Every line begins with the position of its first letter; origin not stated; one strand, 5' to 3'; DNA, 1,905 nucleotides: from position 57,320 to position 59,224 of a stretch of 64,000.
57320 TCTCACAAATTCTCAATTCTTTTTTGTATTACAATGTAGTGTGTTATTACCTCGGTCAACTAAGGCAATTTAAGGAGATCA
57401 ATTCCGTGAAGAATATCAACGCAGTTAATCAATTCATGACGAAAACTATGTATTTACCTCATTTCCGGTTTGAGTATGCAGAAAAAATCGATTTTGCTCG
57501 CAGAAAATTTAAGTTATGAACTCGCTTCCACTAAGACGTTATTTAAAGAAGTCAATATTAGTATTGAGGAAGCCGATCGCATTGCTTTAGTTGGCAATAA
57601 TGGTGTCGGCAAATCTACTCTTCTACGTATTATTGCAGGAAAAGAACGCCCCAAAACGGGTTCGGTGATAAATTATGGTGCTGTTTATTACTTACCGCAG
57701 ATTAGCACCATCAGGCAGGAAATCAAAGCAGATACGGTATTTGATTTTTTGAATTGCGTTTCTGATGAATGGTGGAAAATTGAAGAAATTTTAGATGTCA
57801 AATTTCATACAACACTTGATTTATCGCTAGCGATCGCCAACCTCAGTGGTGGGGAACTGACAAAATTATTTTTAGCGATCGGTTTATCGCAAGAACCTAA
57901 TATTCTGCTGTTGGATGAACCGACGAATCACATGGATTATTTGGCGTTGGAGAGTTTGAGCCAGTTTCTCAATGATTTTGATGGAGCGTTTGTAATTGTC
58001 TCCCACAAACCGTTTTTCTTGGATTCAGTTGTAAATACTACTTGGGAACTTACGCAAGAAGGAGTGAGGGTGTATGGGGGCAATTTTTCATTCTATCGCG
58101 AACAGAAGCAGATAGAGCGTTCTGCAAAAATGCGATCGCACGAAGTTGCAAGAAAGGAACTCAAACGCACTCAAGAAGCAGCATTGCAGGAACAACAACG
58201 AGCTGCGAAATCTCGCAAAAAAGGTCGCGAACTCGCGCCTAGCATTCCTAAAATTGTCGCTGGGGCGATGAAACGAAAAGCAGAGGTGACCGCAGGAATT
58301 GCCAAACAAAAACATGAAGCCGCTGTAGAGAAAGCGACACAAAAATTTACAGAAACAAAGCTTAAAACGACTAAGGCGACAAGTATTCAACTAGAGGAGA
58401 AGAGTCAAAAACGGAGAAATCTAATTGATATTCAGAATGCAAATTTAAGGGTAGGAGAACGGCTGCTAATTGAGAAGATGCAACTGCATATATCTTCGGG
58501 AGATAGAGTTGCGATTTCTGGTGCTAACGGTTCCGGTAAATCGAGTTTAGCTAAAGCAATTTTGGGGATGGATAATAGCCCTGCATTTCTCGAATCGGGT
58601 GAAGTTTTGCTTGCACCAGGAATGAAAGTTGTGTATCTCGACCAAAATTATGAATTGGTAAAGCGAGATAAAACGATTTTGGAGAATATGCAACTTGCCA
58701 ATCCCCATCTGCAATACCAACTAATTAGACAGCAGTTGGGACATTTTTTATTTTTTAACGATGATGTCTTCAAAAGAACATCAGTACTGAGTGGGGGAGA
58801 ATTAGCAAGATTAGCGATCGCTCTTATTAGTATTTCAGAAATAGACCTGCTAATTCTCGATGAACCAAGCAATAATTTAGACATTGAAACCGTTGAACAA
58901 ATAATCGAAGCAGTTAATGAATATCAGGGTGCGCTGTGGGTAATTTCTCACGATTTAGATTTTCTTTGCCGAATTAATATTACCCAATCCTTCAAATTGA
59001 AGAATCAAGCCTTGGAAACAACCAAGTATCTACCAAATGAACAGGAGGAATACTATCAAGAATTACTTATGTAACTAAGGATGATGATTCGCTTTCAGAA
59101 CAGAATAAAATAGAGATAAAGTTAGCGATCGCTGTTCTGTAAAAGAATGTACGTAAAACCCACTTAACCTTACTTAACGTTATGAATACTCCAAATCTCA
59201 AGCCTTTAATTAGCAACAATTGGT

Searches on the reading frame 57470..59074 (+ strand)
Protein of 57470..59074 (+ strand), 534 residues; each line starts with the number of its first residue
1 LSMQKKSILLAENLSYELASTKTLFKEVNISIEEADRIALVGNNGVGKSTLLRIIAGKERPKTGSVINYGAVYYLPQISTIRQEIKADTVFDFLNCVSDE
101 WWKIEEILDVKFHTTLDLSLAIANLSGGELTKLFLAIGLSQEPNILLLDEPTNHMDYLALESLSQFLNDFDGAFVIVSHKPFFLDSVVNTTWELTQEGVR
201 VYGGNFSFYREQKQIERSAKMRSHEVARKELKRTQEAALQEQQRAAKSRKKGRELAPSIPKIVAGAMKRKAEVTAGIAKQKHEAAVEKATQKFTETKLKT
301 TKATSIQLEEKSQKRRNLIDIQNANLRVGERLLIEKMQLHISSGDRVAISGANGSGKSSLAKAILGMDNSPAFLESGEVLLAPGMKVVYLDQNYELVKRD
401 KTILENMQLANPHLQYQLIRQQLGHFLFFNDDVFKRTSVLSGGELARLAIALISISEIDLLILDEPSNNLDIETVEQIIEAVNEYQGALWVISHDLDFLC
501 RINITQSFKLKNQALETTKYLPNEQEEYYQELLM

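Call 49: search_protein_families(library=pfam, proteins=[window:57470-59074:+], max_evalue=0.00001)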
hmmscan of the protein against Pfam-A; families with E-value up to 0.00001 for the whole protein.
window:57470-59074:+ (534 aa): 6 families
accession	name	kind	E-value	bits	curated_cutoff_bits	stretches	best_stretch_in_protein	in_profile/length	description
PF00005.33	ABC_tran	-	3.7e-42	144.6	25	2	26-153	2-137/137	ABC transporter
PF13304.12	AAA_21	-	1e-14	55.7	27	1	111-185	224-304/304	AAA domain, putative AbiEii toxin, Type IV TA system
PF02463.25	SMC_N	-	9e-11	42.1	40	0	431-499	135-202/220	RecF/RecN/SMC N terminal domain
PF13555.12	AAA_29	-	3e-09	36.9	27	0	25-52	12-39/61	P-loop containing region of AAA domain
PF03193.22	RsgA_GTPase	-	1.7e-07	31.7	30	0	21-66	93-137/174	RsgA GTPase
PF13401.12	AAA_22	-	1.4e-06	29.1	27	0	38-176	8-120/130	AAA domain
